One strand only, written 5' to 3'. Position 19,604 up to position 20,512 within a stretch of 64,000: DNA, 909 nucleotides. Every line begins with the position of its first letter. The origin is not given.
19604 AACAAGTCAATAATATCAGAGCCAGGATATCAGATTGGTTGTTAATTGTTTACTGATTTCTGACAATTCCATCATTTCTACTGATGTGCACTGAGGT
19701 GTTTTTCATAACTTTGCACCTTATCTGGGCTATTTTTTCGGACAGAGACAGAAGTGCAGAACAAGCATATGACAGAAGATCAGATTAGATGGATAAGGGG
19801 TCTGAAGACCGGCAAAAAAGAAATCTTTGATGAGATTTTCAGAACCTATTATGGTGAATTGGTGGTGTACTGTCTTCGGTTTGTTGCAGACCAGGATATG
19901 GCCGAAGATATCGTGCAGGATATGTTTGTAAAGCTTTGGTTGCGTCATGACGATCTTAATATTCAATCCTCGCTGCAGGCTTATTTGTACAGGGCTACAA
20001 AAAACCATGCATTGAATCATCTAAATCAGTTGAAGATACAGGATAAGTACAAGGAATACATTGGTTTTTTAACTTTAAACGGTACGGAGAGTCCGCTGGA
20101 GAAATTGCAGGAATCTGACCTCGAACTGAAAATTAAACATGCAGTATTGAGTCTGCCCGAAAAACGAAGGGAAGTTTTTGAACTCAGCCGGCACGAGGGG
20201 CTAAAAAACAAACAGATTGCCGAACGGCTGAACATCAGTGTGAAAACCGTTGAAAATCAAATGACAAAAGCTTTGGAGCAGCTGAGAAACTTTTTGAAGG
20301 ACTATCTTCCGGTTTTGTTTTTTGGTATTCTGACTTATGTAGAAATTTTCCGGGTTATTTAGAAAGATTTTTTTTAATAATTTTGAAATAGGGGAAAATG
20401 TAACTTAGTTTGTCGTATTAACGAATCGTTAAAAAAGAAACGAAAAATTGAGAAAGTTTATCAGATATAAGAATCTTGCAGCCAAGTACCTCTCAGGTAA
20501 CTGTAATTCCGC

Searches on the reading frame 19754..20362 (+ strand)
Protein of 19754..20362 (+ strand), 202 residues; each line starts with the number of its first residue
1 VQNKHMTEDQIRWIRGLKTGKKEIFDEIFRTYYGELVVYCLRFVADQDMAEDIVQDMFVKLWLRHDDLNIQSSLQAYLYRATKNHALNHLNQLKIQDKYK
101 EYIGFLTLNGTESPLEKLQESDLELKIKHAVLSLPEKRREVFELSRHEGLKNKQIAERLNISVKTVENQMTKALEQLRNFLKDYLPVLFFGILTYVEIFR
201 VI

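Call 8: search_protein_families(library=pfam, proteins=[window:19754-20362:+])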
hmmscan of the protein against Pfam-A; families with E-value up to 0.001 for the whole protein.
window:19754-20362:+ (202 aa): 7 families
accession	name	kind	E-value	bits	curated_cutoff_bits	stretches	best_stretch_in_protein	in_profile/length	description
PF08281.18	Sigma70_r4_2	-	1.2e-15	57.3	25.7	1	126-177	3-54/54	Sigma-70, region 4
PF04542.20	Sigma70_r2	-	6.1e-12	45.6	24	1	29-92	2-67/71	Sigma-70 region 2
PF04545.22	Sigma70_r4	-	8.4e-10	38.5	24.1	1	133-179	4-50/50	Sigma-70, region 4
PF00196.25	GerE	-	4.1e-07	30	23.5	1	136-177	5-45/57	Bacterial regulatory proteins, luxR family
PF07638.17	Sigma70_ECF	-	1.1e-06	29.1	21.1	1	12-177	6-179/185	ECF sigma factor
PF13384.12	HTH_23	-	0.00023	21.3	24.6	1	137-167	6-35/50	Homeodomain-like domain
PF13412.12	HTH_24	-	0.00027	20.9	21.9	1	143-172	11-40/48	Winged helix-turn-helix DNA-binding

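Call 14: find_encoding_contigs(protein=window:19754-20362:+, flank=10000, max_places=10)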
Protein window:19754-20362:+ (202 aa): 1 contig read that carries it; 1 place shown.
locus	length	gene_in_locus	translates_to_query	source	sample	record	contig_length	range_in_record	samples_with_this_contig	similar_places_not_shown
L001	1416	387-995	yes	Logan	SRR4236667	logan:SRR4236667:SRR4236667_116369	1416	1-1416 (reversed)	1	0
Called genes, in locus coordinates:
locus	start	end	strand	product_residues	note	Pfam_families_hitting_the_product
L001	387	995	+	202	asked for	PF07638:Sigma70_ECF (weak), PF04542:Sigma70_r2, PF08281:Sigma70_r4_2, PF00196:GerE (weak), PF04545:Sigma70_r4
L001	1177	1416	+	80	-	?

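Call 28: search_protein_families(library=ncbifam, proteins=[window:19754-20362:+])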
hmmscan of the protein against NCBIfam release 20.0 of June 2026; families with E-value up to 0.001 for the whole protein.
window:19754-20362:+ (202 aa): 97 families (the best 25 are shown)
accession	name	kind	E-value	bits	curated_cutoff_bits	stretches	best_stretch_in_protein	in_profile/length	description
TIGR02985.1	Sig70_bacteroi1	subfamily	1.1e-52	178.6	126.4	1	24-181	2-162/162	RNA polymerase sigma-70 factor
TIGR02937.1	sigma70-ECF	superfamily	2.9e-27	95.3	42.9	1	24-180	2-164/165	sigma-70 family RNA polymerase sigma factor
NF058625.1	sigma_PG0214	equivalog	2.1e-26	92.6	130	1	22-182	3-162/170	GFO_1088 family ECF-type sigma factor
NF009172.0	PRK12519.1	subfamily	7.1e-25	87.7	222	1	11-184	17-192/194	RNA polymerase sigma factor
NF009166.1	PRK12513.1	equivalog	5.5e-21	75.2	206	1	14-183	13-188/193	RNA polymerase sigma factor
TIGR02983.1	SigE-fam_strep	subfamily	6.9e-20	71.6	141.55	1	20-181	3-158/162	SigE family RNA polymerase sigma factor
NF006930.0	PRK09415.1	subfamily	3.9e-19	69.2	198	1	20-183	13-177/179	RNA polymerase factor sigma C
TIGR02950.1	SigM_subfam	subfamily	1.7e-18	67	147.95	1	26-180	3-157/159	RNA polymerase sigma factor, SigM family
NF004113.0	PRK05602.1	equivalog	3.5e-18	66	208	1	20-183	42-203/211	RNA polymerase sigma factor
TIGR02959.1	SigZ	equivalog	5.6e-18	65.3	168.65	1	31-183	3-150/170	RNA polymerase sigma factor SigZ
NF007223.0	PRK09641.1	equivalog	1.2e-17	64.3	209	1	10-183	5-186/187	RNA polymerase sigma factor SigW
NF007215.0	PRK09637.1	equivalog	1.5e-17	64.1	212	1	26-183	4-156/181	RNA polymerase sigma factor SigZ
NF005448.0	PRK07037.1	equivalog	2.8e-17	62.9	190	1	33-179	22-169/186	RNA polymerase factor sigma-70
NF009179.0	PRK12527.1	equivalog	5.5e-17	62.3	162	1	31-183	3-155/159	RNA polymerase sigma factor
TIGR02939.1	RpoE_Sigma70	equivalog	1.2e-16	61.3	236.15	1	11-182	8-187/190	RNA polymerase sigma factor RpoE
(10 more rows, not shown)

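Call 36: find_related_loci(query=window:19754-20362:+, collection=genome_contigs, flank=10000)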
Query window:19754-20362:+ (202 aa) in genome_contigs; peptide patterns used: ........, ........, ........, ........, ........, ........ (x = any residue, [..] = any of these).
301 stretches matched a pattern; 234 encode a relative of the query (tblastn E <= 1e-3); the best 80 are kept; 80 distinct loci.
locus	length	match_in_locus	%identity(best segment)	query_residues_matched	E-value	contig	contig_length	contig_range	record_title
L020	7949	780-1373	90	5-202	4e-122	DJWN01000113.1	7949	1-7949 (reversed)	MAG TPA_asm: Bacteroidales bacterium UBA6229 UBA6229_contig_36899, whole genome shotgun sequence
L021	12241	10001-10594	90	5-202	4e-122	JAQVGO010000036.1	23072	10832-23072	MAG: Bacteroidales bacterium isolate STE_184 NODE_4759_length_23072_cov_13.958553_Sandtown_E, whole genome shotgun seque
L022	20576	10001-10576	83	4-195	2e-109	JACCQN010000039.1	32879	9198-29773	MAG: Bacteroidales bacterium isolate MIC098Bin9 NODE_190_length_32879_cov_10.275134, whole genome shotgun sequence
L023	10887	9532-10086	79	4-188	7e-101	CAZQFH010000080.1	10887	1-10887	MAG TPA_asm: uncultured Lentimicrobiaceae bacterium isolate SRP118108_co5_538 genome assembly, contig: NODE_6643_length_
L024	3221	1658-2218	75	6-190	3e-96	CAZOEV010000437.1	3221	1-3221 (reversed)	MAG TPA_asm: uncultured Lentimicrobiaceae bacterium isolate binchicken_co51_64 genome assembly, contig: NODE_18021_lengt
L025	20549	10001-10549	73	5-187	5e-91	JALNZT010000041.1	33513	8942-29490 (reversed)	MAG: Bacteroidales bacterium isolate SO_2017_LW2 bin 112 scaffold_2884_c1_LW138R_2017, whole genome shotgun sequence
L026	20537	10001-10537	76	4-182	7e-91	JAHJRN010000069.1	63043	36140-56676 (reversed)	MAG: Patescibacteria group bacterium isolate OS_PC_MetaG.mb.153 OS_PC_MetaG.mb.153_k141_371686, whole genome shotgun seq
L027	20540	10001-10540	72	6-185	3e-85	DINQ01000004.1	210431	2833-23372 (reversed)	MAG TPA_asm: Bacteroidales bacterium UBA5536 UBA5536_contig_217, whole genome shotgun sequence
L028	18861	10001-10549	60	6-188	2e-69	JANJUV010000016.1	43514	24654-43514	MAG: Bacteroidales bacterium isolate RXS2_metabat.bin.32 RXS2_k141_81614, whole genome shotgun sequence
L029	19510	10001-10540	53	15-190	5e-56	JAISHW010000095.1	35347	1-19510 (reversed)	MAG: Lentimicrobiaceae bacterium isolate Hm464_bin3 k119_1730917, whole genome shotgun sequence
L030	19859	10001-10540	49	14-193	6e-50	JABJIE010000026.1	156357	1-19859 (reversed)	MAG: Lentimicrobiaceae bacterium isolate SI074_bin37 k141_301065, whole genome shotgun sequence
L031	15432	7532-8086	43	14-191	1e-38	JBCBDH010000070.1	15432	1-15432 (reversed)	MAG: Bacteroidota bacterium isolate J06597_4 NODE_70_length_15432_cov_4.396092, whole genome shotgun sequence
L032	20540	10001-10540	43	9-190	4e-38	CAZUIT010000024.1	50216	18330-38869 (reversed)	MAG TPA_asm: uncultured Burkholderiales bacterium isolate SRP118108_co5_329 genome assembly, contig: NODE_389_length_502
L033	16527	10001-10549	39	20-202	9e-38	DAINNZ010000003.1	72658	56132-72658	MAG TPA_asm: Lewinella sp. isolate CTOTU7311 NODE_282_length_72658_cov_4.293252, whole genome shotgun sequence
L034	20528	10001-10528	43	14-190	1e-37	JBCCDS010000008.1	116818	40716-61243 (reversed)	MAG: Bacteroidota bacterium isolate P01_A01_bin.9 k141_42475_length_116818_cov_78.1569, whole genome shotgun sequence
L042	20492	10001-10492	44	17-179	1e-36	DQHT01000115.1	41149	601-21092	MAG TPA_asm: Bacteroidetes bacterium isolate UBA8524 contig_219285, whole genome shotgun sequence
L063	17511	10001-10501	41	17-184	2e-33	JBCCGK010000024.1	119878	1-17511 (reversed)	MAG: Bacteroidota bacterium isolate P01_B01_bin.41 k141_1713228_length_119878_cov_30.6415, whole genome shotgun sequence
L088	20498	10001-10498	39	18-185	1e-30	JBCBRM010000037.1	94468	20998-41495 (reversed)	MAG: Bacteroidota bacterium isolate J06636_25 NODE_37_length_94468_cov_9.915172, whole genome shotgun sequence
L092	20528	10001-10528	40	13-190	2e-30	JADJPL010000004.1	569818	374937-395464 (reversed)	MAG: Haliscomenobacter sp. isolate Fred_18-Q3-R57-64_BATAC.439 tig00005653-10-5710040, whole genome shotgun sequence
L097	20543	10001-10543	38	6-185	1e-29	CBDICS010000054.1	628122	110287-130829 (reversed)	MAG: Saprospiraceae bacterium isolate a23b7677-c5c3-4575-ba98-54ad289a6580 genome assembly, contig: contig_54, whole gen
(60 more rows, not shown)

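Call 72: search_protein_families(library=pfam, proteins=[L063:11617-14226:+, L063:14371-15420:+, L097:11708-14332:+, L097:14585-15589:+, L088:11578-14199:+, L088:17747-18784:+, L092:11852-14155:+, L092:15379-16053:+, L042:11601-13868:+, L042:9006-9962:+], max_evalue=0.00001)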
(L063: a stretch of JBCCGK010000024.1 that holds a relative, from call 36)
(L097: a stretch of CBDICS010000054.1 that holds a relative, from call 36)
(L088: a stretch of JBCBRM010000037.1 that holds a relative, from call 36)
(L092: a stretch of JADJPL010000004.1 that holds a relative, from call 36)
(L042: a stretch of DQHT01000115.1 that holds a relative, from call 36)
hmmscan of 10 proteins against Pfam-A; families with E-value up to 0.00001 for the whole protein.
L063:11617-14226:+ (869 aa): 2 families
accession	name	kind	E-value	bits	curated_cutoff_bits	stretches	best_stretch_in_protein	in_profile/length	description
PF13715.12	CarbopepD_reg_2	-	2.8e-14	53.3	32.2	1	111-194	1-88/88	CarboxypepD_reg-like domain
PF07715.20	Plug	-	8.2e-08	33.2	23.9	1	230-305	24-102/107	TonB-dependent Receptor Plug Domain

L063:14371-15420:+ (349 aa): 0 families

L097:11708-14332:+ (874 aa): 4 families
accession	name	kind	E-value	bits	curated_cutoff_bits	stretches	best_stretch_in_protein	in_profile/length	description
PF00593.30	TonB_dep_Rec_b-barrel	-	2.6e-22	80.7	27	1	425-836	52-436/436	TonB dependent receptor-like, beta-barrel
PF13715.12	CarbopepD_reg_2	-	4.8e-14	52.6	32.2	1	108-188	1-85/88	CarboxypepD_reg-like domain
PF07660.19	STN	-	1.8e-10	40.9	28.4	1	50-97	2-49/52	Secretin and TonB N terminus short domain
PF07715.20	Plug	-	2.2e-07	31.8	23.9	1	233-302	30-102/107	TonB-dependent Receptor Plug Domain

L097:14585-15589:+ (334 aa): 3 families
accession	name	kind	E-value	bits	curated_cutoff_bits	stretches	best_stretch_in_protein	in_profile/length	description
PF25371.1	DUF7884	-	1.1e-06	29.3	27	0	171-197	10-37/90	Domain of unknown function (DUF7884)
PF07202.18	Tcp10_C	-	4.3e-06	26.7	36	0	79-94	7-22/35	T-complex protein 10 C-terminus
PF18957.6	RibLong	-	7.3e-06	27.2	27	0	30-90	30-87/93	Long Rib domain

L088:11578-14199:+ (873 aa): 3 families
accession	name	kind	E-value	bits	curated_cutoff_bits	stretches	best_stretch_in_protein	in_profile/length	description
PF13715.12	CarbopepD_reg_2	-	4.6e-14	52.6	32.2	1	107-182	1-79/88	CarboxypepD_reg-like domain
PF07715.20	Plug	-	1.5e-06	29.1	23.9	1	232-304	30-106/107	TonB-dependent Receptor Plug Domain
PF13620.12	CarboxypepD_reg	-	1.6e-06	28.8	32.3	1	106-178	1-78/82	Carboxypeptidase regulatory-like domain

L088:17747-18784:+ (345 aa): 1 family
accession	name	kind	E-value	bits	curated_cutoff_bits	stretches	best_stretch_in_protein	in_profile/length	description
PF18957.6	RibLong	-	7.7e-06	27.1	27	0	310-326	71-87/93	Long Rib domain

L092:11852-14155:+ (767 aa): 3 families
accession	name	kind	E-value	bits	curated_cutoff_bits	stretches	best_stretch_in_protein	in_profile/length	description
PF13715.12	CarbopepD_reg_2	-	3.3e-10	40.3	32.2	1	26-108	1-87/88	CarboxypepD_reg-like domain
PF07715.20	Plug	-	1.1e-08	35.9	23.9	1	140-217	22-102/107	TonB-dependent Receptor Plug Domain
PF13620.12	CarboxypepD_reg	-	5e-07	30.4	32.3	1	25-92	1-73/82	Carboxypeptidase regulatory-like domain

L092:15379-16053:+ (224 aa): 2 families
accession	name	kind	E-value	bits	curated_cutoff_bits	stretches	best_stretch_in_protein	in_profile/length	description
PF00027.35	cNMP_binding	-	8.9e-16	58.1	27.5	1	32-120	2-89/89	Cyclic nucleotide-binding domain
PF13545.12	HTH_Crp_2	-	1.9e-11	44.2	27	1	153-224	2-68/70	Crp-like helix-turn-helix domain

L042:11601-13868:+ (755 aa): 3 families
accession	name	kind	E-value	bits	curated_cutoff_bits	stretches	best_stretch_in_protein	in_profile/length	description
PF13715.12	CarbopepD_reg_2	-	2.8e-14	53.4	32.2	1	25-108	1-88/88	CarboxypepD_reg-like domain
PF00593.30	TonB_dep_Rec_b-barrel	-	2.6e-13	51.1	27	1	316-717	34-436/436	TonB dependent receptor-like, beta-barrel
PF07715.20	Plug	-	9.9e-06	26.5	23.9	0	140-207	23-93/107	TonB-dependent Receptor Plug Domain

L042:9006-9962:+ (318 aa): 1 family
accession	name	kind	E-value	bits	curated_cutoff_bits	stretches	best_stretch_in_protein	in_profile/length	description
PF04773.18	FecR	-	8.2e-14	52.3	24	1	115-202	8-96/97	FecR protein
